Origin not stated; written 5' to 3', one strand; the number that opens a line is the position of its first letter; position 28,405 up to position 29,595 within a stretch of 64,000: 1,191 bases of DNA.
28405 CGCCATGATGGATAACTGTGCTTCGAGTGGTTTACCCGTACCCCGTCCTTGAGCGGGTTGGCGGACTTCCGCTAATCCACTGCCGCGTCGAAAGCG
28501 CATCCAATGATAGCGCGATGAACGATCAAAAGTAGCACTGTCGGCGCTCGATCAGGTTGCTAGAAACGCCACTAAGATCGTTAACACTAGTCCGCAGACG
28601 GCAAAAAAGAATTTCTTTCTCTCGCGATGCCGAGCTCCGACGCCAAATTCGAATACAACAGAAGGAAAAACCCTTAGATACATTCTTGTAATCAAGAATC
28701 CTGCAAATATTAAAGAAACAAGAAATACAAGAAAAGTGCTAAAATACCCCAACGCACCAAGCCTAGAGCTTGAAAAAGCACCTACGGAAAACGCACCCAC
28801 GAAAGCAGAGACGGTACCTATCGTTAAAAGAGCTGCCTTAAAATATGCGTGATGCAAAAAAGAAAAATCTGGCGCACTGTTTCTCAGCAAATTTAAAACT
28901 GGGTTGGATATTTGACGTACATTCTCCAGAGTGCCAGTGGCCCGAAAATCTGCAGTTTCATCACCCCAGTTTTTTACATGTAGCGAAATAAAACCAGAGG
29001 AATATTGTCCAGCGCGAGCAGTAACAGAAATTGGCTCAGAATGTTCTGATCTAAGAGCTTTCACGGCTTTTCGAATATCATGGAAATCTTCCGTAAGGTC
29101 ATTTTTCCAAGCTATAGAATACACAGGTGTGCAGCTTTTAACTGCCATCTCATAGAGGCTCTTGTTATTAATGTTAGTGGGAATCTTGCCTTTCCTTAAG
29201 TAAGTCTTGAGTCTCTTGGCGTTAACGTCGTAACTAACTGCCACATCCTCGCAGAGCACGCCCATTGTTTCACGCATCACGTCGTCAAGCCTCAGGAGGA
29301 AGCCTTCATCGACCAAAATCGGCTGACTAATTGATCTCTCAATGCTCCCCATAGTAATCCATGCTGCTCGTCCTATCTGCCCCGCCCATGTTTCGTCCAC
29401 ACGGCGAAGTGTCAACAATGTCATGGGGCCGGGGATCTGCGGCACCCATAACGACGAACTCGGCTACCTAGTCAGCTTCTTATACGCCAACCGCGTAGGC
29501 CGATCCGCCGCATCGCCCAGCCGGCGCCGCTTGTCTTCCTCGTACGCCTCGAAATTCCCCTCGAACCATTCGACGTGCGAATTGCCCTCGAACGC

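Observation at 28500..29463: Single-gene low-GC island encoding an orphan membrane protein between an FKBP gene and ettA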

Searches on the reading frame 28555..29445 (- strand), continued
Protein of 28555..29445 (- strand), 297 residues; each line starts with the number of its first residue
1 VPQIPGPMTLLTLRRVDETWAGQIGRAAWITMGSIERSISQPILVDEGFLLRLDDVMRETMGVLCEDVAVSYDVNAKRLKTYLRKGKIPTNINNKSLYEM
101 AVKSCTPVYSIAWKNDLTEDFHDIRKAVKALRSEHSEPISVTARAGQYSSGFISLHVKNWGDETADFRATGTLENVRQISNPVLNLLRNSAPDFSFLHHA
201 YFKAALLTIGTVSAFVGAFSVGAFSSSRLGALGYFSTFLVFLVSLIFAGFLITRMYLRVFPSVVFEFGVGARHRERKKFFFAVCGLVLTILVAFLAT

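Call 47: list_cluster_members(proteins=[P0017, P0019, P0020, P0021, P0022, P0023, P0025, P0026, P0028, P0031])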
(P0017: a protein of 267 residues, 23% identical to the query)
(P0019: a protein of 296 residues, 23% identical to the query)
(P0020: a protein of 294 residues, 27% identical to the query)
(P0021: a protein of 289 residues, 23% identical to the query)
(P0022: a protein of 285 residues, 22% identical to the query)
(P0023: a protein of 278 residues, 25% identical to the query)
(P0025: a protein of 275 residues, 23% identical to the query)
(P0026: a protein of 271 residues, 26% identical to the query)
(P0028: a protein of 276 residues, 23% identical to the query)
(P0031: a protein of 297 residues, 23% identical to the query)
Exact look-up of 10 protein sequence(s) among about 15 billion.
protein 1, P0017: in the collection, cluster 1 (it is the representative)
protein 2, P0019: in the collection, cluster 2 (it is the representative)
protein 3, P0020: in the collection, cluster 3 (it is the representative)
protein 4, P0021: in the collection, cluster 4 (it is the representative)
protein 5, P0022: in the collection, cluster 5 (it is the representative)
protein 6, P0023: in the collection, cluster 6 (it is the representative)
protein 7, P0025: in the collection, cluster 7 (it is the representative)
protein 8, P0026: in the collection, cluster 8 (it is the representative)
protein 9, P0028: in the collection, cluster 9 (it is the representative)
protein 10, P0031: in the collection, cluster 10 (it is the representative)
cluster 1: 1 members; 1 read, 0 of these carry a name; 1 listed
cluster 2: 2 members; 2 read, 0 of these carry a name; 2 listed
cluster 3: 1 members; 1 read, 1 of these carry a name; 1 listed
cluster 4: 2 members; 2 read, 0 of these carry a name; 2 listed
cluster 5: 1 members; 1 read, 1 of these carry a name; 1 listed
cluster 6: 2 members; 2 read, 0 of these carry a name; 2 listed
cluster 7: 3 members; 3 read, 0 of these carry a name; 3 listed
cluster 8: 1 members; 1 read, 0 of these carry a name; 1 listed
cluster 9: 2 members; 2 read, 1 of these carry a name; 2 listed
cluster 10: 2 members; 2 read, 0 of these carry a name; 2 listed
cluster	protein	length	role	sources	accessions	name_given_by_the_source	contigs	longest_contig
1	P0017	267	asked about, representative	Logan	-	-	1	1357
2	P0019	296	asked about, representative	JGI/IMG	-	-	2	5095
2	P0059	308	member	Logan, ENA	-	-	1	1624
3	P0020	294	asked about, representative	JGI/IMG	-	hypothetical protein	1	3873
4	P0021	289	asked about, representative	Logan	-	-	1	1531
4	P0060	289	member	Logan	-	-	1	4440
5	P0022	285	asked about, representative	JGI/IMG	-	hypothetical protein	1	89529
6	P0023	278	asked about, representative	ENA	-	-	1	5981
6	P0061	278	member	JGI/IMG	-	-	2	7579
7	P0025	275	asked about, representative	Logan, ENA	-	-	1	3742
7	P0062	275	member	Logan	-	-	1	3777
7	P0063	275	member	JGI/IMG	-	-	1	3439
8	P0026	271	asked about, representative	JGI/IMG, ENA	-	-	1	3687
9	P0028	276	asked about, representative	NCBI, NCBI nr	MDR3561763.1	MAG: hypothetical protein P4N59_10060 [Negativicutes bacterium] | hypothetical protein [Negativicutes bacterium]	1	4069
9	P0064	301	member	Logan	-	-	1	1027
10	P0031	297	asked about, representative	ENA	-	-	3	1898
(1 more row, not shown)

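Call 48: find_encoding_contigs(protein=P0022, flank=10000, max_places=1)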
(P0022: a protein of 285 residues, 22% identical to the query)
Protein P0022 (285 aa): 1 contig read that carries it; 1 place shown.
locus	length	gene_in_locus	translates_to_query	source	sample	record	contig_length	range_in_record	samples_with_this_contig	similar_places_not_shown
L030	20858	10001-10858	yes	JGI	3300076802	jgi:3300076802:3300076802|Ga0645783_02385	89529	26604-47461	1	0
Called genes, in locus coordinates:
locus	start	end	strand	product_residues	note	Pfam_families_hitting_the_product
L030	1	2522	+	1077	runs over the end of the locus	PF11739:YdbH-like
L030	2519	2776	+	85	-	PF13617:Lipoprotein_19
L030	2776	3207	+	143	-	PF07027:DUF1318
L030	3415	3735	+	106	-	PF09527:ATPase_gene1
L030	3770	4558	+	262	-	PF00119:ATP-synt_A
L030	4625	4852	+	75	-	PF00137:ATP-synt_C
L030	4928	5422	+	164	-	PF02326:YMF19, PF00430:ATP-synt_B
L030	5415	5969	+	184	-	PF00430:ATP-synt_B, PF05405:Mt_ATP-synt_B (weak)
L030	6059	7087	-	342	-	PF00356:LacI, PF00532:Peripla_BP_1, PF13407:Peripla_BP_4 (weak), PF13377:Peripla_BP_3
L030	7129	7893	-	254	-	PF00753:Lactamase_B, PF16123:HAGH_C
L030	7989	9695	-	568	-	PF00575:S1, PF21710:Spt6_S1 (faint), PF00575:S1, PF23459:S1_RRP5 (weak), PF00575:S1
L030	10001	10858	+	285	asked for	-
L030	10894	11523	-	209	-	PF02224:Cytidylate_kin, PF13207:AAA_17 (faint)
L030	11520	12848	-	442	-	PF00275:EPSP_synthase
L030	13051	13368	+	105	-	PF09538:FYDLN_acid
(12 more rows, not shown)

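Call 62: search_protein_families(library=pfam, proteins=[P0048, P0041, P0057, P0036], max_evalue=0.01)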
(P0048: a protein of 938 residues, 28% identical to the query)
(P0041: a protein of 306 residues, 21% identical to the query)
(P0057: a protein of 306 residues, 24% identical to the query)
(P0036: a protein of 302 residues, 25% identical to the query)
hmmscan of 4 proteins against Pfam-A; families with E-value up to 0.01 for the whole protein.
P0048 (938 aa): 2 families
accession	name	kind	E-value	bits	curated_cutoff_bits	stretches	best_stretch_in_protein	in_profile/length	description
PF07538.16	ChW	-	3.2e-195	632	22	12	299-332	1-34/35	Clostridial hydrophobic W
PF13529.12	Peptidase_C39_2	-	3.9e-35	121.9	24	1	751-910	2-142/143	Peptidase_C39 like family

P0041 (306 aa): 0 families

P0057 (306 aa): 0 families

P0036 (302 aa): 0 families

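Call 63: search_protein_families(library=padloc, alignment_id=A1, max_evalue=0.1)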
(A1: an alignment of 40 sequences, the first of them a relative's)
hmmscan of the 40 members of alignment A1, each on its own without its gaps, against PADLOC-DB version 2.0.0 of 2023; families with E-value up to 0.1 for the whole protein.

A. member 1, P0001 (266 aa): 0 families

B. families by the number of members that match (of 40 scanned): 1 family
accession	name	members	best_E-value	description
PDLC00091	GajA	1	0.01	AAA ATPase domain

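Call 64: search_protein_families(library=ncbifam, alignment_id=A1, max_evalue=0.1)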
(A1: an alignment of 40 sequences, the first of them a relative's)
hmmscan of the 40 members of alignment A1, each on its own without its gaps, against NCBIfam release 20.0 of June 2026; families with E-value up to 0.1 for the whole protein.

A. member 1, P0001 (266 aa): 0 families

B. families by the number of members that match (of 40 scanned): 11 families
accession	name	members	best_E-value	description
NF033546.1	transpos_IS21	1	0.012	IS21 family transposase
NF011470.1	PRK14887.1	1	0.013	KEOPS complex subunit Pcc1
NF009695.0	PRK13222.1-2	1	0.034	phosphoglycolate phosphatase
NF010232.0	PRK13682.2-2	1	0.038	hypothetical protein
NF045951.1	MAG0110_fam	1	0.046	MAG0110 family membrane protein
TIGR00811.1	sit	1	0.055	silicon transporter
NF010830.0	PRK14234.1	1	0.066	fluoride efflux transporter CrcB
NF053699.1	bfi_fam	1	0.069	Bfi1 family immunity protein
NF040813.1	pro_dh_Thprot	1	0.071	D-proline dehydrogenase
TIGR02344.1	chap_CCT_gamma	1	0.097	T-complex protein 1 subunit gamma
NF006836.0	PRK09357.1-1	1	0.097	dihydroorotase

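Call 74: search_protein_families(library=padloc, proteins=[L029:3852-5729:+, L029:3191-3586:-, L024:9144-9896:+, L024:6716-7924:+, L024:3459-4373:-, L024:416-3454:+, L027:11601-15437:-, L026:4213-4728:-, L024:10113-10586:+, L024:10899-11387:+], max_evalue=0.001)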
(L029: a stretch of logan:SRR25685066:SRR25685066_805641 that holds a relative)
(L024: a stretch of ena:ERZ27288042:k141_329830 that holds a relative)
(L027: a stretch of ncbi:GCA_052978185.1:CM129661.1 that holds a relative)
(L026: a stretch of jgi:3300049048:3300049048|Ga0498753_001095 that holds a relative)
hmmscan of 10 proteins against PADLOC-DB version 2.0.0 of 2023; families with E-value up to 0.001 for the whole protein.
L029:3852-5729:+ (625 aa): 1 family
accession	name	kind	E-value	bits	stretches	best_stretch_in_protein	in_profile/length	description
PDLC05051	PDC-S60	-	4.5e-05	19.8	1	103-219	389-499/1027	-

L029:3191-3586:- (131 aa): 2 families
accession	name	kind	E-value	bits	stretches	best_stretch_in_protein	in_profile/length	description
PDLC03212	mREase_II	-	9.4e-09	33.3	1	25-68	34-77/161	Type II methyl-directed restriction enzyme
PDLC03208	mREase_II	-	1.6e-05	23.2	1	21-120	22-123/143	Type II methyl-directed restriction enzyme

L024:9144-9896:+ (250 aa): 0 families

L024:6716-7924:+ (402 aa): 0 families

L024:3459-4373:- (304 aa): 0 families

L024:416-3454:+ (1012 aa): 0 families

L027:11601-15437:- (1278 aa): 0 families

L026:4213-4728:- (171 aa): 0 families

L024:10113-10586:+ (157 aa): 0 families

L024:10899-11387:+ (162 aa): 0 families

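Call 76: search_protein_families(library=pfam, alignment_id=A1, max_evalue=10)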
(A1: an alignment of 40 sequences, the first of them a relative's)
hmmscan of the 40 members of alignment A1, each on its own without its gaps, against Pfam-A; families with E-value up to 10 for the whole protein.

A. member 1, P0001 (266 aa): 3 families
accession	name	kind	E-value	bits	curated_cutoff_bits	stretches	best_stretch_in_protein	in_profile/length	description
PF04938.17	SIP1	-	0.13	12.5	27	1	68-106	50-88/215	Survival motor neuron (SMN) interacting protein 1 (SIP1)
PF25290.1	CGLA_M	-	0.14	11.8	27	1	75-153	121-193/370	Lambda-carrageenase middle domain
PF09925.14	DUF2157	-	0.21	11.7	32.4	1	161-264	30-109/146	Predicted membrane protein (DUF2157)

B. families by the number of members that match (of 40 scanned): 47 families (the first 25 are shown)
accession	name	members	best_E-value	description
PF19865.4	DUF6338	2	0.057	Family of unknown function (DUF6338)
PF09925.14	DUF2157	2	0.16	Predicted membrane protein (DUF2157)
PF18405.6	SLC25_like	1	0.0084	Mitochondrial SLC25 homolog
PF24648.1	DUF7641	1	0.02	Domain of unknown function (DUF7641)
PF13727.12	CoA_binding_3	1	0.031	CoA-binding domain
PF12822.12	ECF_trnsprt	1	0.031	ECF transporter, substrate-specific component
PF20078.4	DUF6473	1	0.036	Domain of unknown function (DUF6473)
PF16916.11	ZT_dimer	1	0.053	Dimerisation domain of Zinc Transporter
PF15016.13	C5orf34_C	1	0.055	C5orf34 C-terminal domain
PF22545.2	2CompARG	1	0.058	2-Component system ADP-ribose glycohydrolase domain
PF04546.19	Sigma70_ner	1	0.059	Sigma-70, non-essential region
PF13515.12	FUSC_2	1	0.072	Fusaric acid resistance protein-like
PF20479.3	TMEM128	1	0.077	TMEM128 protein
PF07667.16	DUF1600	1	0.083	Protein of unknown function (DUF1600)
PF24454.1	DUF7570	1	0.087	Family of unknown function (DUF7570)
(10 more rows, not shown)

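Call 91: search_dna_similar(query=P0001, collection=plasmids, mode=protein, max_evalue=0.01, max_rows=15)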
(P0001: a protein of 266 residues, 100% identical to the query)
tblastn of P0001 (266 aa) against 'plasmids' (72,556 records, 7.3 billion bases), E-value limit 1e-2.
No match.

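Call 92: search_dna_similar(query=P0001, collection=phages, mode=protein, max_evalue=0.01, max_rows=15)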
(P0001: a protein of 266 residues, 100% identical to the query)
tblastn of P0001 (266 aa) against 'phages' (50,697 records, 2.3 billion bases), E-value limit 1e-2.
No match.

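Call 93: find_related_loci(query=P0001, collection=viral_contigs, flank=6000)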
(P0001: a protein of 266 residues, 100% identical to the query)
Query P0001 (266 aa) in viral_contigs; peptide patterns used: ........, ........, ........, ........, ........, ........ (x = any residue, [..] = any of these).
17 stretches matched a pattern, but none encodes a relative of the query by tblastn (E <= 1e-3).

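Call 94: find_related_loci(query=P0005, collection=viral_contigs, flank=6000)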
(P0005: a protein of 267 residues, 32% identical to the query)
Query P0005 (267 aa) in viral_contigs; peptide patterns used: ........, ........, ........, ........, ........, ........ (x = any residue, [..] = any of these).
16 stretches matched a pattern, but none encodes a relative of the query by tblastn (E <= 1e-3).

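Call 95: search_dna_similar(query=P0020, collection=plasmids, mode=protein, max_evalue=0.01, max_rows=10)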
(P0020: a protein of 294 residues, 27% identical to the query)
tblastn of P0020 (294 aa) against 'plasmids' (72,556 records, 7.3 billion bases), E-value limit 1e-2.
No match.

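Call 96: search_dna_similar(query=P0020, collection=phages, mode=protein, max_evalue=0.01, max_rows=10)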
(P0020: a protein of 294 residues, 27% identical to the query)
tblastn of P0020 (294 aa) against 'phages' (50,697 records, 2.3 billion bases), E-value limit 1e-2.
No match.

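Call 97: find_encoding_contigs(protein=P0028, flank=5000, max_places=1)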
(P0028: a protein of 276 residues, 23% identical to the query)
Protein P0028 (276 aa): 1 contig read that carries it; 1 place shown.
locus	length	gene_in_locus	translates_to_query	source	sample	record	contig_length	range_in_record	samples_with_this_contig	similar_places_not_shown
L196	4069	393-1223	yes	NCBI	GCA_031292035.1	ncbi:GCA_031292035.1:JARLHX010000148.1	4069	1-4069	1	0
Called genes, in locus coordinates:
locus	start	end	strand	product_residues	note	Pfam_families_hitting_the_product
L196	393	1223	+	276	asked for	-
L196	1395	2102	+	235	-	PF01797:Y1_Tnp (weak)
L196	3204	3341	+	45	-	-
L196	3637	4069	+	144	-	PF07690:MFS_1, PF00083:Sugar_tr (weak)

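Call 98: find_encoding_contigs(protein=P0061, flank=6000, max_places=1)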
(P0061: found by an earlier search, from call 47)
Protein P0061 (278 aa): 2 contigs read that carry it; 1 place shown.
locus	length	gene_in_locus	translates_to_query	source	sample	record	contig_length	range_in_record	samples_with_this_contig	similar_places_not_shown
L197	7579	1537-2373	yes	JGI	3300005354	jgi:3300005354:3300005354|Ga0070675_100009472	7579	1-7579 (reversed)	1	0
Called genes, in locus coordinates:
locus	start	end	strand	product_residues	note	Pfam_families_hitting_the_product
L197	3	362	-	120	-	?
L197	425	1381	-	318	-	PF00849:PseudoU_synth_2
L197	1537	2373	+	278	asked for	-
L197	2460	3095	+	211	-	PF10090:HPTransfase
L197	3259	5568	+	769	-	PF01627:Hpt, PF02895:H-kinase_dim (weak), PF02518:HATPase_c, PF01584:CheW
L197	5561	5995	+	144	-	PF01584:CheW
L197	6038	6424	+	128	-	PF00072:Response_reg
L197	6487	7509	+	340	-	PF00072:Response_reg, PF01339:CheB_methylest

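Call 99: find_encoding_contigs(protein=P0019, flank=5000, max_places=1)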
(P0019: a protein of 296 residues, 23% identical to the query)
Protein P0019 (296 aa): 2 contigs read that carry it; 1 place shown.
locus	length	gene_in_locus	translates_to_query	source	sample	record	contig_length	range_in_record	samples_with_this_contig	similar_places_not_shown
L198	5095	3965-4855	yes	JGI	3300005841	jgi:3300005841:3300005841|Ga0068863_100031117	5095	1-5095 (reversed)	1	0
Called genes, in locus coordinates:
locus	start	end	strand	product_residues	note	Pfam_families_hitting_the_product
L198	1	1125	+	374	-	?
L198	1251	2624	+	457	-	PF13428:TPR_14 (faint), PF01435:Peptidase_M48, PF14559:TPR_19 (faint), PF13414:TPR_11 (faint), PF23914:TPR_CcmH_CycH (faint), PF07719:TPR_2 (faint), PF13431:TPR_17 (faint), PF13432:TPR_16 (weak)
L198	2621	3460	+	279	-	PF18312:ScsC_N, PF13462:Thioredoxin_4, PF01323:DSBA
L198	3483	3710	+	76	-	-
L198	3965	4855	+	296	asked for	-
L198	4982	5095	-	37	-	?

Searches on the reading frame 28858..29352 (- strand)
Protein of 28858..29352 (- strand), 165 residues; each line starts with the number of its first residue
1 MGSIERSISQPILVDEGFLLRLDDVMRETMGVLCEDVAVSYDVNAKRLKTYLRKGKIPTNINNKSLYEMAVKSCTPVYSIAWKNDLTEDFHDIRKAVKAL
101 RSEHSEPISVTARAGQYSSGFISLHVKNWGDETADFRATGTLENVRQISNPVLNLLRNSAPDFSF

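Call 86: predict_structure(alignment_id=A3)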
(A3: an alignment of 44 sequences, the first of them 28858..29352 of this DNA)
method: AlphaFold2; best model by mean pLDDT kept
length: 165 residues; sequences in the alignment: 44
mean_pLDDT: 95.7   pTM: 0.89
mean pLDDT of the five models: 95.7, 95.7, 95.4, 94.5, 94.4
residues with pLDDT >= 90: 158; 70-90: 6; 50-70: 1; < 50: 0
segments of 3 or more residues with pLDDT < 50: none
pLDDT, mean of each block of 10 residues (from residue 1): 95 97 96 94 97 96 96 97 98 98 98 94 96 96 95 96 78
secondary structure, 60 per line:
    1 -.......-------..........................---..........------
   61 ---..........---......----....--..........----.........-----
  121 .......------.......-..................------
elements in order: E2-8 H16-41 H45-54 H64-73 E77-82 E87-90 H93-102 E107-115 E121-127 E134-140 H142-159

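Call 89: fold_search(model_id=the predicted structure, library=pdb)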
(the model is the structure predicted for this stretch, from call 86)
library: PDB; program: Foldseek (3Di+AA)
matches with E <= 10: 991; with E <= 0.001: 0
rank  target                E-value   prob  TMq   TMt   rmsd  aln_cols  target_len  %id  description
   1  1yem_B                5.9e-02  0.21  0.18  0.18  11.2       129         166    8  Conserved hypothetical protein Pfu-838710-001 from Pyrococcus furiosus (released 2005-01-11)
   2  4xc0                  6.6e-02  0.10  0.18  0.16  16.3       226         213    8  N-terminal domain of Hsp90 from Dictyostelium discoideum in complex with ACP (released 2015-12-09)
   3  1yem_A                8.4e-02  0.21  0.18  0.19  11.5       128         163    8  Conserved hypothetical protein Pfu-838710-001 from Pyrococcus furiosus (released 2005-01-11)
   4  2yge                  1.2e-01  0.09  0.18  0.16  15.8       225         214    9  E88G-N92L Mutant of N-Term HSP90 complexed with Geldanamycin (released 2011-11-16)
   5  4xd8                  1.2e-01  0.08  0.18  0.16  16.4       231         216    8  N-terminal domain of Hsp90 from Dictyostelium discoideum in complex with ANP (released 2015-12-09)
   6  7k9w_B                1.3e-01  0.13  0.19  0.16  12.7       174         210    7  Cryptococcus neoformans Hsp90 nucleotide binding domain in complex with BUCMD00461 (released 2021-01-27)
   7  2iws                  1.3e-01  0.08  0.18  0.15  17.2       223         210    8  Radicicol analogues bound to the ATP site of HSP90 (released 2006-11-30)
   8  2dc4_A                1.3e-01  0.18  0.18  0.18  11.4       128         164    8  Structure of PH1012 protein from Pyrococcus Horikoshii OT3 (released 2006-06-28)
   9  7pkn_N                1.3e-01  0.10  0.20  0.13  15.4       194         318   13  Structure of the human CCAN deltaCT complex (released 2022-04-27)
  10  2xx4                  1.3e-01  0.08  0.17  0.15  16.8       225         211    9  Macrolactone Inhibitor bound to HSP90 N-term (released 2011-11-16)
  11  4xkk                  1.5e-01  0.09  0.16  0.14  10.1       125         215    7  Crystal structure of N-terminal domain of Hsp90 from Dictyostelium discoideum (released 2015-01-28)
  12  8jbe_B                1.7e-01  0.15  0.19  0.11  15.4       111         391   13  CryoEM Structure of metazoan Mon1-Ccz1-RMC1 complex (released 2024-05-08)
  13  5ggz_D                1.7e-01  0.07  0.16  0.14  17.6       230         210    6  Crystal structure of novel inhibitor bound with Hsp90 (released 2017-03-08)
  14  3rlr_A                1.8e-01  0.07  0.17  0.15  16.7       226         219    6  Co-crystal structure of the HSP90 ATP binding domain in complex with 4-(2,4-dichloro-5-methoxyphenyl)-2,6-dimethyl-7H- (released 2011-06-08)
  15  7k9u_A                2.0e-01  0.15  0.22  0.18  12.5       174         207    9  Cryptococcus neoformans Hsp90 nucleotide binding domain in complex with BUCMD00429 (released 2021-01-27)
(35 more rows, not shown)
